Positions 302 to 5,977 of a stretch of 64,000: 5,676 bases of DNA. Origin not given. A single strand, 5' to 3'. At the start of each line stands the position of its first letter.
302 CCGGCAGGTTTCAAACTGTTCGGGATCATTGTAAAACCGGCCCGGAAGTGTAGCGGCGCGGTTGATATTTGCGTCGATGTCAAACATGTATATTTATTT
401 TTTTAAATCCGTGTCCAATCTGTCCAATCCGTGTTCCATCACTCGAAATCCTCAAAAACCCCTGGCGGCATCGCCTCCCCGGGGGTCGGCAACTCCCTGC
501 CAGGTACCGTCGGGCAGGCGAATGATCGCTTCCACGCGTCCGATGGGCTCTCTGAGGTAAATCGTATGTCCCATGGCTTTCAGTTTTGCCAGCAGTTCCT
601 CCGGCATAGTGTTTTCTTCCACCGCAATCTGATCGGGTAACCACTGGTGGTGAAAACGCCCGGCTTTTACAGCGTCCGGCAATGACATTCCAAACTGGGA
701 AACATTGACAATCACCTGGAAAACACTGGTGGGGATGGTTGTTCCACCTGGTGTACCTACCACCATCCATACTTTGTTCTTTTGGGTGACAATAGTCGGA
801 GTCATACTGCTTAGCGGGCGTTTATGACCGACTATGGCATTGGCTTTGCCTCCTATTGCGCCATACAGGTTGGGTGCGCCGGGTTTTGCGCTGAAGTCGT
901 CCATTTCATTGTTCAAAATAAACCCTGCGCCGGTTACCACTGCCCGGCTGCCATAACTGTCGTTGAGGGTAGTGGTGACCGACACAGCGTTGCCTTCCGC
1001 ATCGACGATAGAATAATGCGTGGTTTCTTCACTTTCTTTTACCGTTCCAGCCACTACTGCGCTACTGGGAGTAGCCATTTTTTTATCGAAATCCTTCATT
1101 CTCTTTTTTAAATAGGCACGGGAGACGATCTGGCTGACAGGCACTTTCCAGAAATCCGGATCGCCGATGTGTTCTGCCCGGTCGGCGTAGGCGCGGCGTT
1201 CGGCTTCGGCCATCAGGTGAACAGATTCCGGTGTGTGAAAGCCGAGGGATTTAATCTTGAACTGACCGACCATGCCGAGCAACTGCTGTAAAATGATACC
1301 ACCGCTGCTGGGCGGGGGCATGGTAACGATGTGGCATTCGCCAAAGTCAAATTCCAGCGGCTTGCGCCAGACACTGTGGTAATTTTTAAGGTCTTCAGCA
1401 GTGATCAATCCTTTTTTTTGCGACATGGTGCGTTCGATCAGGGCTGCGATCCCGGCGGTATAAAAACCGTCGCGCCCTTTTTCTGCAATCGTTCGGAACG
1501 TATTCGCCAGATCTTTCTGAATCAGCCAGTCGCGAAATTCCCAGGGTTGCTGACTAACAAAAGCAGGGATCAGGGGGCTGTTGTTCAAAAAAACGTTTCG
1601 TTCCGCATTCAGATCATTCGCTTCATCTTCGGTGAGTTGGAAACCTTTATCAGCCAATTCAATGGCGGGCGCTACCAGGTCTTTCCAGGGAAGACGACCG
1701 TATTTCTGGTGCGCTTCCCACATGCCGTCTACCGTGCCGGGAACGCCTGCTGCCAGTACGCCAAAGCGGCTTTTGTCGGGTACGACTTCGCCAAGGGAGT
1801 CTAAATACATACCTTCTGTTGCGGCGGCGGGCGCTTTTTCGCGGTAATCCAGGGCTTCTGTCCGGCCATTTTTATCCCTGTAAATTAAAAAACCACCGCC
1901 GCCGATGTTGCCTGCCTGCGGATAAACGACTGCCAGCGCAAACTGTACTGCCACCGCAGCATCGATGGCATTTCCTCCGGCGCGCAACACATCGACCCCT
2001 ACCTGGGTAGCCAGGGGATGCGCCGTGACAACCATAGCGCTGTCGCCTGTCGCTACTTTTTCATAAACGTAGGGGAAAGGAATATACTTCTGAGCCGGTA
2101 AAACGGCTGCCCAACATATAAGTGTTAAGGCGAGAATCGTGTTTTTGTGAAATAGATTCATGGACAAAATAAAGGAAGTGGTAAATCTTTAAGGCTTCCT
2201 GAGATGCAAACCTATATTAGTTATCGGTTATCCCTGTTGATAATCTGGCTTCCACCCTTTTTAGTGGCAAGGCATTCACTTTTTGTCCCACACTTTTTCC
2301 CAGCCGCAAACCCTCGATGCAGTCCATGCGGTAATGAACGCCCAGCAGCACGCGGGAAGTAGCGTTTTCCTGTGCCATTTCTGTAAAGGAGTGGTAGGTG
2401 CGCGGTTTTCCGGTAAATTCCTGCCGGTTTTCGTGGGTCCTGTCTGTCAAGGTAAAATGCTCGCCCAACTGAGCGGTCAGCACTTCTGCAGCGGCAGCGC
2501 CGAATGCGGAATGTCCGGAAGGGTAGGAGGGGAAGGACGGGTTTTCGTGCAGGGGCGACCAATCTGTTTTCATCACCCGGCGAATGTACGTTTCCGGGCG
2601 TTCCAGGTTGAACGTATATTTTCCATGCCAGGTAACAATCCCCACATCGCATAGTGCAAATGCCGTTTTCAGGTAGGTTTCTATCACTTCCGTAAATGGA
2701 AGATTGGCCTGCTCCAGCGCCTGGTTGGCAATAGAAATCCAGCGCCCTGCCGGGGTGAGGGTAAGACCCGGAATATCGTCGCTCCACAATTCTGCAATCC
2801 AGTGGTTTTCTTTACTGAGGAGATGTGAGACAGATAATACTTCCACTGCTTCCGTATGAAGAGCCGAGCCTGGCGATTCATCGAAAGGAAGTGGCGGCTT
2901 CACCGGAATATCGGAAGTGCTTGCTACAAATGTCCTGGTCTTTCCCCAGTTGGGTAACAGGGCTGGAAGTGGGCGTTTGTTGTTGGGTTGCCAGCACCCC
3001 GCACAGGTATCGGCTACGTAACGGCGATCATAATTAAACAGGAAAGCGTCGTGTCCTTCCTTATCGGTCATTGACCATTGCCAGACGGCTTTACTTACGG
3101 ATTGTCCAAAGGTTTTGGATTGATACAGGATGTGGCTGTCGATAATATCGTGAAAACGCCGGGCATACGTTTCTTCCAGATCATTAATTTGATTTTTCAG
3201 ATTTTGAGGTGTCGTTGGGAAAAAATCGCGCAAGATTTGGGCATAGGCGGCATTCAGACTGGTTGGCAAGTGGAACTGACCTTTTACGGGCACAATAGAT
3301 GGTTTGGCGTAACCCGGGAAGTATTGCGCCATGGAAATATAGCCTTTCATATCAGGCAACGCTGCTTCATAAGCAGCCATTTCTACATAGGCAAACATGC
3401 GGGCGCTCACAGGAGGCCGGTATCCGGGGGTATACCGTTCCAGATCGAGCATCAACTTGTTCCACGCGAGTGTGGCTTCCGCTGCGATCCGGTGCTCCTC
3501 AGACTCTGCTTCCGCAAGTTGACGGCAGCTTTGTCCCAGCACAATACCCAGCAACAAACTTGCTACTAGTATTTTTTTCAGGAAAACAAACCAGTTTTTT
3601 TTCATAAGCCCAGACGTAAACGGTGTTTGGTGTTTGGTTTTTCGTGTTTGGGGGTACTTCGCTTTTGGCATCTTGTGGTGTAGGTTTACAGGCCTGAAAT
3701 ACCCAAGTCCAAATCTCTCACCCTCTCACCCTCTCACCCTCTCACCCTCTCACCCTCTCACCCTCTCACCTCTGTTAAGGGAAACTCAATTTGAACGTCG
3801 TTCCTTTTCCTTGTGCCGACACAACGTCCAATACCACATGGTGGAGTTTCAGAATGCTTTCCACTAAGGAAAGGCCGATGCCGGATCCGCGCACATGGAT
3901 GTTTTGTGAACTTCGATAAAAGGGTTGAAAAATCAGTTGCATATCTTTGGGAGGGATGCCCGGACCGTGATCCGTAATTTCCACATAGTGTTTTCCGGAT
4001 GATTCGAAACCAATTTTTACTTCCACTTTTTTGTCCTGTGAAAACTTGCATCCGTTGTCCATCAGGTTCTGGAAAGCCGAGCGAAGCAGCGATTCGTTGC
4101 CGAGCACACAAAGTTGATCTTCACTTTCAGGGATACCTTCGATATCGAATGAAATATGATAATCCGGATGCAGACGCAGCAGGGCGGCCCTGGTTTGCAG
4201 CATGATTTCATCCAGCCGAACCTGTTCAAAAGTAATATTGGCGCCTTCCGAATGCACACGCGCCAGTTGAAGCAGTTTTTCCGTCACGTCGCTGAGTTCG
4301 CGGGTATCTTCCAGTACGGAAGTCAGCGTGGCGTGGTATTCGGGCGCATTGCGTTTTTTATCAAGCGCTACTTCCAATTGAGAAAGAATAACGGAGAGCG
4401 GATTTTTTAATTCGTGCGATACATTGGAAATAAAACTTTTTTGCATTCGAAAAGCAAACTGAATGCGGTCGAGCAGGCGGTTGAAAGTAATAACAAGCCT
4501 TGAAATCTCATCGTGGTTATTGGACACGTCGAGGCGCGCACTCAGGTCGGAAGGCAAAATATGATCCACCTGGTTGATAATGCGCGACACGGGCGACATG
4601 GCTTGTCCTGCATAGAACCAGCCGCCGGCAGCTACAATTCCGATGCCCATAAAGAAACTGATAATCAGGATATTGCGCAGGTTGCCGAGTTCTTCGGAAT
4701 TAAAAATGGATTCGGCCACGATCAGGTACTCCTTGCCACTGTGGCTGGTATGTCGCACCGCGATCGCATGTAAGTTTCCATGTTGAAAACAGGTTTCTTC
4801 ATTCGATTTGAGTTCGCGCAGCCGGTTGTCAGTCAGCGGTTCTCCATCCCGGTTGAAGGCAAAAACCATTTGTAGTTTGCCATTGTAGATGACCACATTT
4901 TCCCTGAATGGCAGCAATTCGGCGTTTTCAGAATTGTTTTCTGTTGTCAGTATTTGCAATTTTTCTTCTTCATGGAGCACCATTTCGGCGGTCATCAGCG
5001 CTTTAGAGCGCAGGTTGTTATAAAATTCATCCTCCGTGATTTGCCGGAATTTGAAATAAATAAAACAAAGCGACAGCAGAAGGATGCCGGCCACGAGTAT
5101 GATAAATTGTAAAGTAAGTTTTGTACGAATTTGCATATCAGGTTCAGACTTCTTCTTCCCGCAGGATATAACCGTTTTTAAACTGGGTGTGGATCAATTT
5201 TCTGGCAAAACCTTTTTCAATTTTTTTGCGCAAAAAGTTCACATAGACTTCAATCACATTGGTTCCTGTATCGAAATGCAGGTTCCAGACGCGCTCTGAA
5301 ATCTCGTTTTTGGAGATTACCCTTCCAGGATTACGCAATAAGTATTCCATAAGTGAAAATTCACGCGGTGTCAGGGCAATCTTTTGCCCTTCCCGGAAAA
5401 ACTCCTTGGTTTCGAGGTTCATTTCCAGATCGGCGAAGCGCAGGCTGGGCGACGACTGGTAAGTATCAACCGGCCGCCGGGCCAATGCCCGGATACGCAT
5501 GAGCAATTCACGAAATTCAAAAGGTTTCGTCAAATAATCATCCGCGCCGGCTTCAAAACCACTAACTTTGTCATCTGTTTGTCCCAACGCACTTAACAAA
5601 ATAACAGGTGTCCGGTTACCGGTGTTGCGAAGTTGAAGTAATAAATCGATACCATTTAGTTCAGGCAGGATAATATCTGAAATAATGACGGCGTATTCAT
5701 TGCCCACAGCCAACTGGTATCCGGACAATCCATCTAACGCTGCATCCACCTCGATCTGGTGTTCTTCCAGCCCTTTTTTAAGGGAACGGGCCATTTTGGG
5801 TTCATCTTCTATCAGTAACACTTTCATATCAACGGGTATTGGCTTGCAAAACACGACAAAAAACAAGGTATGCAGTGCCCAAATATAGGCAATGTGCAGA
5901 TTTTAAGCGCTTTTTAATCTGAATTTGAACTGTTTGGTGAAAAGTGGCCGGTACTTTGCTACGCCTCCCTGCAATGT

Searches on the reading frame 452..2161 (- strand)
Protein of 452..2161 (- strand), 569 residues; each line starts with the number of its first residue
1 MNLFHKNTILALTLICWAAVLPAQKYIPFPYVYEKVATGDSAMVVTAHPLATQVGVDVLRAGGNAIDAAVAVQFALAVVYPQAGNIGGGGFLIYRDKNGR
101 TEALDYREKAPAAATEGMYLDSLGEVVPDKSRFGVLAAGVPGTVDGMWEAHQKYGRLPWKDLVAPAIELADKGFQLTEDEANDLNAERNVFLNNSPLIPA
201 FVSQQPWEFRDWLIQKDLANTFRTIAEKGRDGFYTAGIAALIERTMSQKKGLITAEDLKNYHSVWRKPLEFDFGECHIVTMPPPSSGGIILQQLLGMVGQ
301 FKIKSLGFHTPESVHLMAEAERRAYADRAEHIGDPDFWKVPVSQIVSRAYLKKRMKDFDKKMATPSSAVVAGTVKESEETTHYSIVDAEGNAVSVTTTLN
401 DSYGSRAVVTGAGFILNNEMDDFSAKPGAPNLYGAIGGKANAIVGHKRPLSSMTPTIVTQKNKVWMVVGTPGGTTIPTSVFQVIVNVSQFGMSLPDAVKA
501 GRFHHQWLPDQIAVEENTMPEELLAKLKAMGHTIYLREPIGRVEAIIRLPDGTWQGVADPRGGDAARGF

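Call 46: search_protein_families(library=pfam, proteins=[window:452-2161:-], max_evalue=0.00001)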
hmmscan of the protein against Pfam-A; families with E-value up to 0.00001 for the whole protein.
window:452-2161:- (569 aa): 1 family
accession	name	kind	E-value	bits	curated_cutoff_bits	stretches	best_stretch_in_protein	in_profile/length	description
PF01019.26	G_glu_transpept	-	3.4e-169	564.4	27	1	57-562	2-510/512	Gamma-glutamyltranspeptidase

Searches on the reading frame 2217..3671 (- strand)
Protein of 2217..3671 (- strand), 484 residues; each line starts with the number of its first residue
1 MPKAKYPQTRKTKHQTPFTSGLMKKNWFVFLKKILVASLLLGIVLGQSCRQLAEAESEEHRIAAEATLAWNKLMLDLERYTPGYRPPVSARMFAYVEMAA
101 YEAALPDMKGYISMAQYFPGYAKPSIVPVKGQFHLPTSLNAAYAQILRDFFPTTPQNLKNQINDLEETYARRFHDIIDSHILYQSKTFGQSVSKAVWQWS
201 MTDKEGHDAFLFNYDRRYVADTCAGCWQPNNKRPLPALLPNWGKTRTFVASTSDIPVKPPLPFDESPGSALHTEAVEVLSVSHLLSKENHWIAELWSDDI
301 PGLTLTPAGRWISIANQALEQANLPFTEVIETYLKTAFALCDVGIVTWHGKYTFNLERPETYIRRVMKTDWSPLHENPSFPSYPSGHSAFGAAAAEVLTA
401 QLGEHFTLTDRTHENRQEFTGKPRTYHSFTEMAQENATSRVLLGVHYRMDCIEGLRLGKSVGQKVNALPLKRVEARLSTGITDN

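Call 46: search_protein_families(library=pfam, proteins=[window:2217-3671:-], max_evalue=0.00001)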
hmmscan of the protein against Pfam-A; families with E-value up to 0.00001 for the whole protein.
window:2217-3671:- (484 aa): 1 family
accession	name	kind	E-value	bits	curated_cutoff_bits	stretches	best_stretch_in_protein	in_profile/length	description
PF01569.27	PAP2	-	1.3e-13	51.3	27.2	1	334-461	3-117/130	PAP2 superfamily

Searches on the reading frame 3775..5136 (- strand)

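Call 46: search_protein_families(library=pfam, proteins=[window:3775-5136:-], max_evalue=0.00001)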
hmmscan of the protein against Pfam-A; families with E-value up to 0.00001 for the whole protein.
window:3775-5136:- (453 aa): 3 families
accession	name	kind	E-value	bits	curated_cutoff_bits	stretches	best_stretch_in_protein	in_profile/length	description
PF02518.31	HATPase_c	-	1.7e-24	86.8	26.4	1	346-453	1-108/111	Histidine kinase-, DNA gyrase B-, and HSP90-like ATPase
PF00512.31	HisKA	-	3.5e-12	46.6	26.9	1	232-296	2-65/66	His Kinase A (phospho-acceptor) domain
PF00672.30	HAMP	-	7.1e-07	29.9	25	1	174-226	1-52/53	HAMP domain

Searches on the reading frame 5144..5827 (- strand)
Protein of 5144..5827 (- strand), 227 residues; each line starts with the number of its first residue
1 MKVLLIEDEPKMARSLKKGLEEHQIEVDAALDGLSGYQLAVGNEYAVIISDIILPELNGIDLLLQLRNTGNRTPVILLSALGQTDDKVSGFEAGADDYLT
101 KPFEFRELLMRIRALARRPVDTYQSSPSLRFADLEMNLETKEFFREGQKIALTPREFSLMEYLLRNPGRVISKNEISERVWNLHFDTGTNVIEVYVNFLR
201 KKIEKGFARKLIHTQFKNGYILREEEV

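Call 46: search_protein_families(library=pfam, proteins=[window:5144-5827:-], max_evalue=0.00001)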
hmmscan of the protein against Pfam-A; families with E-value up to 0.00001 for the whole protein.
window:5144-5827:- (227 aa): 2 families
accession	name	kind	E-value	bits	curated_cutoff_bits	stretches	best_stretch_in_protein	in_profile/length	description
PF00072.30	Response_reg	-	1.3e-25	90.1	30.2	1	3-112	1-110/111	Response regulator receiver domain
PF00486.34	Trans_reg_C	-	9.7e-23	80.5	26.2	1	147-222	1-77/77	Transcriptional regulatory protein, C terminal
